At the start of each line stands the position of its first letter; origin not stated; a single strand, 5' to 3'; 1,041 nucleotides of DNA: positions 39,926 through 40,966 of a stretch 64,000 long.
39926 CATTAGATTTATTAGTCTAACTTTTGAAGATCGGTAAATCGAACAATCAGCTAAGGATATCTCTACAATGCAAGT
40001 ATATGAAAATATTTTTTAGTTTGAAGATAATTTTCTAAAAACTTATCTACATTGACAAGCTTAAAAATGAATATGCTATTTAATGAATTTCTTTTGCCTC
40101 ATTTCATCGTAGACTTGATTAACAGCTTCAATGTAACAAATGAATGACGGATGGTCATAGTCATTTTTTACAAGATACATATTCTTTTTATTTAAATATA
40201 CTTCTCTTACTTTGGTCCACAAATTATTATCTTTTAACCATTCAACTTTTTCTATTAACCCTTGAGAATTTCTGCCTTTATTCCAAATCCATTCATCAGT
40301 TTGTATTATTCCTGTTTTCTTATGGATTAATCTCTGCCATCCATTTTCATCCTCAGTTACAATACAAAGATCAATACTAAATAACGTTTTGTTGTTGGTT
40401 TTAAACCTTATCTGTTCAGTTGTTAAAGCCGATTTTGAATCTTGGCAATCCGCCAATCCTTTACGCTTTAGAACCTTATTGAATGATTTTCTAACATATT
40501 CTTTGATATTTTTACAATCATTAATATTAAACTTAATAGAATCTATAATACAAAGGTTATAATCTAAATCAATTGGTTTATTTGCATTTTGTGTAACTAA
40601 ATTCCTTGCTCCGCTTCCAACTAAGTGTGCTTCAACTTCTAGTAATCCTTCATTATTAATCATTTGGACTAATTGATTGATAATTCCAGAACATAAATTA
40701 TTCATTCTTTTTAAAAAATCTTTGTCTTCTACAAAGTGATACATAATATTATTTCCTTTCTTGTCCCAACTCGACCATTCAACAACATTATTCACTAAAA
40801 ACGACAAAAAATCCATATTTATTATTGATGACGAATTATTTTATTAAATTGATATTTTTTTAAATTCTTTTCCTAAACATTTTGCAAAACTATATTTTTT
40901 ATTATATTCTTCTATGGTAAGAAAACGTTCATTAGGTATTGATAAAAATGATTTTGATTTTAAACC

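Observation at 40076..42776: Methyltransferase / PD-(D/E)xK nuclease pair with a tightly linked polymerase-beta-fold nucleotidyltransferase: possible novel R-M-associated or defence module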

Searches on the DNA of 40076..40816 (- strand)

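Call 62: search_rna_families(sources=[L024, L006, L040, L008, L049, L031, L025, L079, L023, L067], threshold=evalue, max_evalue=5)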
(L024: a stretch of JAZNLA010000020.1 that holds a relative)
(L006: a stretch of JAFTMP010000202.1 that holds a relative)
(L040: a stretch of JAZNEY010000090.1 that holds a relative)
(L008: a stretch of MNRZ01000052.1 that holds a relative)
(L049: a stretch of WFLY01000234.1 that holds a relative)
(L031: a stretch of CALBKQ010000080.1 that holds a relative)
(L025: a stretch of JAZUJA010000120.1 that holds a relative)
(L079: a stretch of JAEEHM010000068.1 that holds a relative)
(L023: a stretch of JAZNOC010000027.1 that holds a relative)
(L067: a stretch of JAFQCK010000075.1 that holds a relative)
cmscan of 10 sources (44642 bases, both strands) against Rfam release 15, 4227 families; matches with E-value up to 5: 23.
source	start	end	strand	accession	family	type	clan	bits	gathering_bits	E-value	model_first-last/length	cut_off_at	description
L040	1197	1268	-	RF00005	tRNA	Gene; tRNA;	CL00001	74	29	1.7e-14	1-71/71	no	tRNA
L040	1484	1557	-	RF00005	tRNA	Gene; tRNA;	CL00001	69.5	29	2.9e-13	1-71/71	no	tRNA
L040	1399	1472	-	RF00005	tRNA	Gene; tRNA;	CL00001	68.6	29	5.2e-13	1-71/71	no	tRNA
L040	1280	1352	-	RF00005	tRNA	Gene; tRNA;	CL00001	66.9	29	1.6e-12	1-71/71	no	tRNA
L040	1585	1658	-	RF00005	tRNA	Gene; tRNA;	CL00001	59.8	29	1.4e-10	1-71/71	no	tRNA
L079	2069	2139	-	RF00005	tRNA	Gene; tRNA;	CL00001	59.1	29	2.2e-10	1-71/71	no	tRNA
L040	1032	1113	-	RF00005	tRNA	Gene; tRNA;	CL00001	53.2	29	9.1e-09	1-71/71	no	tRNA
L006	2735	2808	-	RF00005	tRNA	Gene; tRNA;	CL00001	43.9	29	3.2e-06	1-71/71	no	tRNA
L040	1483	1557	+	RF04354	Plastid-ycf2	Cis-reg;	-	38.1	65.7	0.00015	1-75/75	no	Plastid-ycf2 5UTR RNA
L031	2332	2406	-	RF02844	RefA9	Gene; antisense;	-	27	49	4.4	1-64/64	no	Enterococcus sRNA A9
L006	2633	2732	-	RF01808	MicX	Gene; sRNA;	-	26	75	0.08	1-194/194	no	MicX Vibrio cholerae sRNA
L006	2690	2909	+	RF01808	MicX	Gene; sRNA;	-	25.8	75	0.092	1-194/194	no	MicX Vibrio cholerae sRNA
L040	1211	1332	-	RF02553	YrlA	Gene; sRNA;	-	25.7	69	0.23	1-114/114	no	Y RNA-like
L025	3161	3218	+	RF00643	MIR171_1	Gene; miRNA;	CL00099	25.6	48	1.4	1-101/101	no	MIR171_1 microRNA precursor family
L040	1762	1803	+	RF03027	RT-6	Gene; sRNA;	-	24.4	46.7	0.34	29-70/75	no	RT-6 RNA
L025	76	133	-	RF01675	CrcZ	Gene; sRNA;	-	23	95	0.028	311-370/398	no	Pseudomonas sRNA CrcZ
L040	1502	1637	-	RF02553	YrlA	Gene; sRNA;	-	22.3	69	2.2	1-114/114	no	Y RNA-like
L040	1033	1076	+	RF04351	Plastid-psbl-rps4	Cis-reg;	-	22.3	68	2.5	1-53/53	no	Plastid-psbl-rps4 3UTR RNA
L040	1196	1268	+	RF04354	Plastid-ycf2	Cis-reg;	-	22.2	65.7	3.5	1-75/75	no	Plastid-ycf2 5UTR RNA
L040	2187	2244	-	RF01630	ceN40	Gene; snRNA; snoRNA; CD-box;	-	21.4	35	0.79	1-123/123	no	Nematode snoRNA ceN40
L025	3483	3547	+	RF00066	U7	Gene; snRNA;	-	21.2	34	2.3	1-62/62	no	U7 small nuclear RNA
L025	76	149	-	RF02651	SorY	Gene; sRNA;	-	21.2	111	4.3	1-83/83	no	Singlet oxygen resistance RNA Y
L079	5987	6035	+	RF01125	sR4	Gene; snRNA; snoRNA; CD-box;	-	19.6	50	3.4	1-56/56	no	Small nucleolar RNA sR4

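Call 69: build_rna_model(alignment_id=A5, structure=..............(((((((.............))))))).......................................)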
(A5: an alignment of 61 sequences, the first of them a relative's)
Model R1 built from alignment A5 (61 sequences, 80 columns); structure: as given.
model positions 64; base pairs 7; branch points 0; effective number of sequences 17.06; information 0.875 bits per position. Calibrated on 0.2 Mb of random sequence (short: E-values are rough).
structure used (alignment columns):
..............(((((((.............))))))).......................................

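Call 70: search_with_rna_model(model_id=R1, source=window, max_evalue=10, filters=off, show_alignments=2)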
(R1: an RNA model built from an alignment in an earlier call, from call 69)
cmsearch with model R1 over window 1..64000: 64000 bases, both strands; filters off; matches with E-value up to 10: 19.
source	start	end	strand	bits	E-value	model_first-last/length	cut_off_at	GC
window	40742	40800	-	18.9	0.035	9-64/64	no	0.31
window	57463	57497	+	12.6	1.7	1-64/64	no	0.23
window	9130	9174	-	12.5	1.8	1-64/64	no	0.29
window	33187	33254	-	12.1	2.3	1-64/64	no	0.34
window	50375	50422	-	12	2.5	1-64/64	no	0.27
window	46690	46720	-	11.3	3.8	1-64/64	no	0.26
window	42543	42585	-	11.1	4.4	1-64/64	no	0.35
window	10823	10838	-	11.1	4.5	1-64/64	no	0.38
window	43735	43783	-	11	4.6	1-64/64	no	0.29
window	57295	57326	-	11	4.8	1-64/64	no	0.22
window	3810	3899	-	10.6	6.2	1-64/64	no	0.37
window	47600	47620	+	10.6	6.2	9-29/64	no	0.1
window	55986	56033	-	10.5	6.4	1-64/64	no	0.23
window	23489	23528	-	10.3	7.1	1-64/64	no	0.38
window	41635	41656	-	10.3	7.1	9-31/64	no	0.23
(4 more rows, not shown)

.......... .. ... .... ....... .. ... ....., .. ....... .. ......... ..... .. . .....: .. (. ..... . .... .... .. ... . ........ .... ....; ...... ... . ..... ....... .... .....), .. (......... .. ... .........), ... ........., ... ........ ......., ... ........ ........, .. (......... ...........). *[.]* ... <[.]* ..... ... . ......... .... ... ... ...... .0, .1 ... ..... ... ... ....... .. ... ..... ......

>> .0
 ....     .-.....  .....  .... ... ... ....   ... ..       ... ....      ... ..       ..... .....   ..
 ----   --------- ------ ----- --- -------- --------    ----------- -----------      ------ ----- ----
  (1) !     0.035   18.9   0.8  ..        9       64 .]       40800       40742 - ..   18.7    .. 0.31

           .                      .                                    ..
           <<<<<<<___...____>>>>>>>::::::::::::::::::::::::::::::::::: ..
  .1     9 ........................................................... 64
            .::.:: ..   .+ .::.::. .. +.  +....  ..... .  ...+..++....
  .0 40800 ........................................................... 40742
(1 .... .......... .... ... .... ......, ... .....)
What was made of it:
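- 40745..40800 (-): Degenerate copy of the family's conserved 5' leader: hairpin 40777..40800, G-rich tract 40765..40776, Shine-Dalgarno GGA at 40754..40756. This is the best hit in the window (call 70).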

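Call 71: search_with_rna_model(model_id=R1, sources=[L001, L002, L003, L004, L005, L006, L007, L008, L009, L010, L011, L012, L013, L014, L015, L016, L017, L018, L019, L020, L021, L022, L023, L024, L025, L026, L027, L028, L029, L030, L031, L032, L033, L034, L035, L036, L037, L038, L039, L040, L041, L042, L043, L044, L045, L046, L047, L048, L049, L050, L051, L052, L053, L054, L055, L056, L057, L058, L059, L060, L061, L062, L063, L064, L065, L066, L067, L068, L069, L070, L071, L072, L073, L074, L075, L076, L077, L078, L079, L080, L109, L111, L112, L113], max_evalue=0.1)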
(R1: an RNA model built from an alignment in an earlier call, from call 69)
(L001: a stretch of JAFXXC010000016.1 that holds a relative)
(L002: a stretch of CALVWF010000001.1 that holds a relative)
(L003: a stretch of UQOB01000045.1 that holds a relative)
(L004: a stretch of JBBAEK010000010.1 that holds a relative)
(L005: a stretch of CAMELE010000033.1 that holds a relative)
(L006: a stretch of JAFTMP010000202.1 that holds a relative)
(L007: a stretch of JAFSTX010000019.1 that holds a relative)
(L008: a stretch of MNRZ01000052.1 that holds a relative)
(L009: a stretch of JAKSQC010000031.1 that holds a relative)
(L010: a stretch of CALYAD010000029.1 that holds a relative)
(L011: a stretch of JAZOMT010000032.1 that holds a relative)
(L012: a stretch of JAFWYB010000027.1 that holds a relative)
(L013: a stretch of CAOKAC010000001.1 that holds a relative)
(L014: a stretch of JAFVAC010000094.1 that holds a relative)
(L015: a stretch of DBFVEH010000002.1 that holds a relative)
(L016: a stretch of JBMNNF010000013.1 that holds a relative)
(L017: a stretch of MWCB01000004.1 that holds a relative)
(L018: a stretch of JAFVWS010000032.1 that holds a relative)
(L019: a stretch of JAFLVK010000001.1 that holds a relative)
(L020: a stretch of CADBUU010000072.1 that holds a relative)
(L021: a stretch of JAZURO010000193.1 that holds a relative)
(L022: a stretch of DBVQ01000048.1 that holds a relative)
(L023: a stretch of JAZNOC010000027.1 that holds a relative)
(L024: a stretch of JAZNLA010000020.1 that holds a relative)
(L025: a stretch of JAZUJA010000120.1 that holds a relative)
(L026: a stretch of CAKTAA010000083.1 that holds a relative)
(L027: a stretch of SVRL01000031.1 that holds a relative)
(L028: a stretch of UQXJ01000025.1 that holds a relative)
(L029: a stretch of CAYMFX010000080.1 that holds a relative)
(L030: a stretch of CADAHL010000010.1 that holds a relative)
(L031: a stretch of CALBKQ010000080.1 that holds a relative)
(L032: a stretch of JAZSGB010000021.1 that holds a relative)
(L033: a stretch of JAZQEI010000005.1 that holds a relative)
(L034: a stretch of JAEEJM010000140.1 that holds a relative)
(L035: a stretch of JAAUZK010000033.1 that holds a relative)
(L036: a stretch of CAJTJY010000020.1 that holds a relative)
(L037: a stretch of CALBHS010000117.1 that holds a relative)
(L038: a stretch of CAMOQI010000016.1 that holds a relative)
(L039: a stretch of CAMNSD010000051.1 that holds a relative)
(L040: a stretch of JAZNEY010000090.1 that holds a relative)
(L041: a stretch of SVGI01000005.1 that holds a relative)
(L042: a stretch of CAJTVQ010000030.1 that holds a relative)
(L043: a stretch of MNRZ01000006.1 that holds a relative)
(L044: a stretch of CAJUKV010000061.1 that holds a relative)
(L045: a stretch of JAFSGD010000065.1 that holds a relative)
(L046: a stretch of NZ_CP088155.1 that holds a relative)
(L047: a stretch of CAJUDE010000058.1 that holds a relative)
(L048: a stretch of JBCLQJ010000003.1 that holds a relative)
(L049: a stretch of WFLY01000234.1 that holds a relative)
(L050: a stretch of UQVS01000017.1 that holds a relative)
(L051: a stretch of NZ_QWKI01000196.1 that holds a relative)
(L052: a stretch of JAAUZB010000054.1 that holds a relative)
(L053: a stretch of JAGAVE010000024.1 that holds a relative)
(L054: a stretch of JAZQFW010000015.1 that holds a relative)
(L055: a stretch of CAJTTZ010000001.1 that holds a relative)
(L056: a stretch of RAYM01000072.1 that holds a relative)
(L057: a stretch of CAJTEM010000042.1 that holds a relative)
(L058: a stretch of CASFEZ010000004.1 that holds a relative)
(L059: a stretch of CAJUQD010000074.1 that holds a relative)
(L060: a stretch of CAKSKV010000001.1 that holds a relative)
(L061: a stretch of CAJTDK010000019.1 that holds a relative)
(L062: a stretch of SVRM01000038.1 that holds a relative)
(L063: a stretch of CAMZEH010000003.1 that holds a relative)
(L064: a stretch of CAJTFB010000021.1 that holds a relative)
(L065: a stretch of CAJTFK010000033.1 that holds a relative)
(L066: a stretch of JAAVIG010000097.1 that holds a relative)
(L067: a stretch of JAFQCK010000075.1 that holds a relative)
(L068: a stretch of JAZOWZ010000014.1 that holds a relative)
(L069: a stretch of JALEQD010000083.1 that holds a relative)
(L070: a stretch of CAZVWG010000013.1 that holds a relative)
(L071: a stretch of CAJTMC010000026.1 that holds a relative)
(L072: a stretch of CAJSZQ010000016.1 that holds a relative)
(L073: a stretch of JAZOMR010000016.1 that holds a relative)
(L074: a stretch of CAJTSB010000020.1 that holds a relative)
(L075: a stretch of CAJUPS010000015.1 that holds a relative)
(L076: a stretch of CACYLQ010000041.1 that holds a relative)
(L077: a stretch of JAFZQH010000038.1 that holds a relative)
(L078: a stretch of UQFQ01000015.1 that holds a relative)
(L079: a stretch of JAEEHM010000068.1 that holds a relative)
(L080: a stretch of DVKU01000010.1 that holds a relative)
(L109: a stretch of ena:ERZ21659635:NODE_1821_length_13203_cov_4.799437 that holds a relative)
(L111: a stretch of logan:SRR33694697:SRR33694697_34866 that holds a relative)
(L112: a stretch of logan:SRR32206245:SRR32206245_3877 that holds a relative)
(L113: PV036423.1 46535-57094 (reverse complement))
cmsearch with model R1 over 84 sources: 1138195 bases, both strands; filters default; matches with E-value up to 0.1: 68.
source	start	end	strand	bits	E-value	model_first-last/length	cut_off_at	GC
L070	9989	10051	+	74.2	8.2e-16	1-64/64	no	0.35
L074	568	629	+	72.4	2.5e-15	1-64/64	no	0.35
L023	6162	6224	+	72.2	2.8e-15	1-64/64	no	0.37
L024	378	440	+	72.2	2.8e-15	1-64/64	no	0.37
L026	3965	4027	+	72.2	2.8e-15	1-64/64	no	0.37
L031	3488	3550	+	72.2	2.8e-15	1-64/64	no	0.37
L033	9980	10042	+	71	6e-15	1-64/64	no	0.32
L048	9957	10018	+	70.7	7.1e-15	1-64/64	no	0.37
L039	9976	10036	+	70.2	9.5e-15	1-64/64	no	0.46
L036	154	215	+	70.2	9.6e-15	1-64/64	no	0.37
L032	9980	10041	+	70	1.1e-14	1-64/64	no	0.42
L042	9980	10040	+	70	1.1e-14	1-64/64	no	0.38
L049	1096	1156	+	69.8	1.3e-14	1-64/64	no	0.43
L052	7683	7745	+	69.7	1.3e-14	1-64/64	no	0.35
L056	1631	1691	+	69.2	1.8e-14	1-64/64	no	0.41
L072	9951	10011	+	68.9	2.2e-14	1-64/64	no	0.39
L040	115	178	+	68.9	2.2e-14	1-64/64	no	0.31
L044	9940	10001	+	68.9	2.2e-14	1-64/64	no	0.45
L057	9980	10041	+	68.5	2.8e-14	1-64/64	no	0.39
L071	9940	10001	+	68.1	3.6e-14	1-64/64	no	0.42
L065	9526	9587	+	68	3.8e-14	1-64/64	no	0.47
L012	9989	10050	+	67.5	5.1e-14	1-64/64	no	0.4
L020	9980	10041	+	65.6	1.7e-13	1-64/64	no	0.39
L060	9944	10006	+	65.6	1.7e-13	1-64/64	no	0.43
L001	6280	6343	+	65.5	1.7e-13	1-64/64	no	0.31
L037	9944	10006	+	65.1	2.3e-13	1-64/64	no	0.46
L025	1654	1715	+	64.8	2.7e-13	1-64/64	no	0.39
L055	5864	5922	+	64.6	3.1e-13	1-64/64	no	0.47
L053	9967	10030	+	63.4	6.8e-13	1-64/64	no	0.34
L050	9944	10006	+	63.3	7.2e-13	1-64/64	no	0.43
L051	122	185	+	62.9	8.8e-13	1-64/64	no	0.42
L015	9978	10041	+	62.6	1.1e-12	1-64/64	no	0.38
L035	9980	10041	+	62.5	1.2e-12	1-64/64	no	0.42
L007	1914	1975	+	62.2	1.4e-12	1-64/64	no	0.45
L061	9960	10021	+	62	1.6e-12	1-64/64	no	0.39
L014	9943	10003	+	61.2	2.5e-12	1-64/64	no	0.34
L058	153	215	+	60.8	3.2e-12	1-64/64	no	0.35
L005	357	421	+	60.8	3.3e-12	1-64/64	no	0.37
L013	9951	10011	+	60.3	4.5e-12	1-64/64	no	0.31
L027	971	1035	+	59.6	7.1e-12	1-64/64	no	0.31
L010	309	372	+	59.1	9.6e-12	1-64/64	no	0.38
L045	203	266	+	58.5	1.4e-11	1-64/64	no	0.41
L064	9945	10005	+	58.1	1.7e-11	1-64/64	no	0.34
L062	9956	10017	+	57.7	2.2e-11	1-64/64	no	0.4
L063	9980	10041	+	57.1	3.2e-11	1-64/64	no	0.39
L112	5095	5161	+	56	6.3e-11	1-64/64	no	0.3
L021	7921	7985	+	56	6.5e-11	1-64/64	no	0.37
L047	9974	10036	+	55.1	1.1e-10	1-64/64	no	0.4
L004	5173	5233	+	54.7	1.4e-10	1-64/64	no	0.43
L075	9988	10050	+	54.6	1.6e-10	1-64/64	no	0.4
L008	1018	1086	+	54.5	1.7e-10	1-64/64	no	0.35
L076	9961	10023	+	52.7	5.1e-10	1-64/64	no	0.38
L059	9142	9201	+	52.7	5.1e-10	1-64/64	no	0.5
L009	9945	10005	+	51.9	8.2e-10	1-64/64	no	0.43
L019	9939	10008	+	50.5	1.9e-09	1-64/64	no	0.37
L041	2417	2480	+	50.5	1.9e-09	1-64/64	no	0.36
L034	9979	10042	+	48.6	6.5e-09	1-64/64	no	0.42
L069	1144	1208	+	45.9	3.3e-08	1-64/64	no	0.35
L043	4242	4305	+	44.9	6.3e-08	1-64/64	no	0.3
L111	72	138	+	44.2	9.7e-08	1-64/64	no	0.36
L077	9947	10011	+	43.3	1.7e-07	1-64/64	no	0.4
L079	1323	1379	+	41.9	4e-07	1-64/64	no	0.39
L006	701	764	+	37.9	4.7e-06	1-64/64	no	0.39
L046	9965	10032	+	33.8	6.2e-05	1-64/64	no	0.32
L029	8504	8563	+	32.1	0.00018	1-64/64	no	0.25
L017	9945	10001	+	25.7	0.009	1-64/64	no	0.26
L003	1932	1994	+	24.2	0.023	1-64/64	no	0.25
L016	9984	10048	+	24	0.026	1-64/64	no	0.31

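Call 89: search_with_rna_model(model_id=R1, sources=[L114, L115, L116, L117, L118, L119, L120, L121, L122, L123, L124, L125, L126, L127, L128, L129, L130, L131, L132, L133, L134, L135, L136, L137, L138, L139], max_evalue=1)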
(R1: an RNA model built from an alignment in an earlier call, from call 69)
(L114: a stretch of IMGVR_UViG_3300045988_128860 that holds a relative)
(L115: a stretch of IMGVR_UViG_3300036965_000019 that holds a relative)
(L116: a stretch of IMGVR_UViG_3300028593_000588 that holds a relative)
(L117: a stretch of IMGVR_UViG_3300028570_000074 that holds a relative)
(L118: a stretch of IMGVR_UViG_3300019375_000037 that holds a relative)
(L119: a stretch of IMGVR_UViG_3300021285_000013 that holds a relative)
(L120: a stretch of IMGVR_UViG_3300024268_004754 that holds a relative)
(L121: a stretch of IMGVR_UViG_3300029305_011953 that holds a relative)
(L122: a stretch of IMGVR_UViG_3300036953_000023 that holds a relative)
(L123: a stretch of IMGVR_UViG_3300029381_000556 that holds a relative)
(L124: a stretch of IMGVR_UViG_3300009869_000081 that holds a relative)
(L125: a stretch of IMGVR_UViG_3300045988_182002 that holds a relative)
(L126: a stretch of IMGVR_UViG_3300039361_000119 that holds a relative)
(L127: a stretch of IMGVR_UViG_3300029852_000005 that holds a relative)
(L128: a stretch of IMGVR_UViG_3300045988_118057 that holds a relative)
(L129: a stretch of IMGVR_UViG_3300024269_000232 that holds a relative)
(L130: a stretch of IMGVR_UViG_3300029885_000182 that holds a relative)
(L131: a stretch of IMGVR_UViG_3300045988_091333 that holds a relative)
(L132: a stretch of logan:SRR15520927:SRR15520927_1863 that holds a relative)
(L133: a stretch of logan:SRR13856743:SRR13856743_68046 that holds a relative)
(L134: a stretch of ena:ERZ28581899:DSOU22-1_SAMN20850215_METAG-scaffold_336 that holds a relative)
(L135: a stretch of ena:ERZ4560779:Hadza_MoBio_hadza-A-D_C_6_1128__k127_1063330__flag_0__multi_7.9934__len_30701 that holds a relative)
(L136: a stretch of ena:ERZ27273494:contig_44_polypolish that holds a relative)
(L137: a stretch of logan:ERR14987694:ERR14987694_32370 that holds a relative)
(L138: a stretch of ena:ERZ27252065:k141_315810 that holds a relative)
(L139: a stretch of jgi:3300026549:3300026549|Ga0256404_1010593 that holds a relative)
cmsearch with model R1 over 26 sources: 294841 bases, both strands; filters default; matches with E-value up to 1: 25.
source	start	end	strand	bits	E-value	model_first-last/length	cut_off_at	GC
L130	9980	10039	+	68.5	7.1e-15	1-64/64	no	0.4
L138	4942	5003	+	66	3.5e-14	1-64/64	no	0.39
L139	4942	5003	+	66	3.5e-14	1-64/64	no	0.39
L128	9980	10039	+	64.7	7.6e-14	1-64/64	no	0.42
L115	9960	10021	+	62.2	3.6e-13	1-64/64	no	0.45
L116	2531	2592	+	62.2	3.6e-13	1-64/64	no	0.45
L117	9960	10021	+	62.2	3.6e-13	1-64/64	no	0.45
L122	4631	4692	+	62.2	3.6e-13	1-64/64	no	0.45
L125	9944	10006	+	61.9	4.3e-13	1-64/64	no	0.44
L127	9980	10039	+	61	7.8e-13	1-64/64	no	0.43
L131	9980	10039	+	60.4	1.1e-12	1-64/64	no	0.45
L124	3786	3847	+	57.1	8.2e-12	1-64/64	no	0.39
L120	9942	10006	+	56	1.7e-11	1-64/64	no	0.37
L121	9942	10006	+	56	1.7e-11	1-64/64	no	0.37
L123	1615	1677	+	55.9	1.8e-11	1-64/64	no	0.46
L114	9947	10005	+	51.6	2.5e-10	1-64/64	no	0.37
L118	4129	4190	+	49.6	8.7e-10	1-64/64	no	0.44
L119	6481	6542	+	49.6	8.7e-10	1-64/64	no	0.44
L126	9985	10044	+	49.5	9.2e-10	1-64/64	no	0.37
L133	1596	1659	+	38.9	6.6e-07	1-64/64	no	0.38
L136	4941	5003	+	38.4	8.9e-07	1-64/64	no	0.25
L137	707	769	+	38.4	8.9e-07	1-64/64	no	0.25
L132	4940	5003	+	36.5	2.9e-06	1-64/64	no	0.39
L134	1218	1281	+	36.5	2.9e-06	1-64/64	no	0.39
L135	698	761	+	36.5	2.9e-06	1-64/64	no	0.39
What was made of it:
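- The covariance model hits once per locus, always upstream of the gene, including 25 loci not used for training (calls 71, 89).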
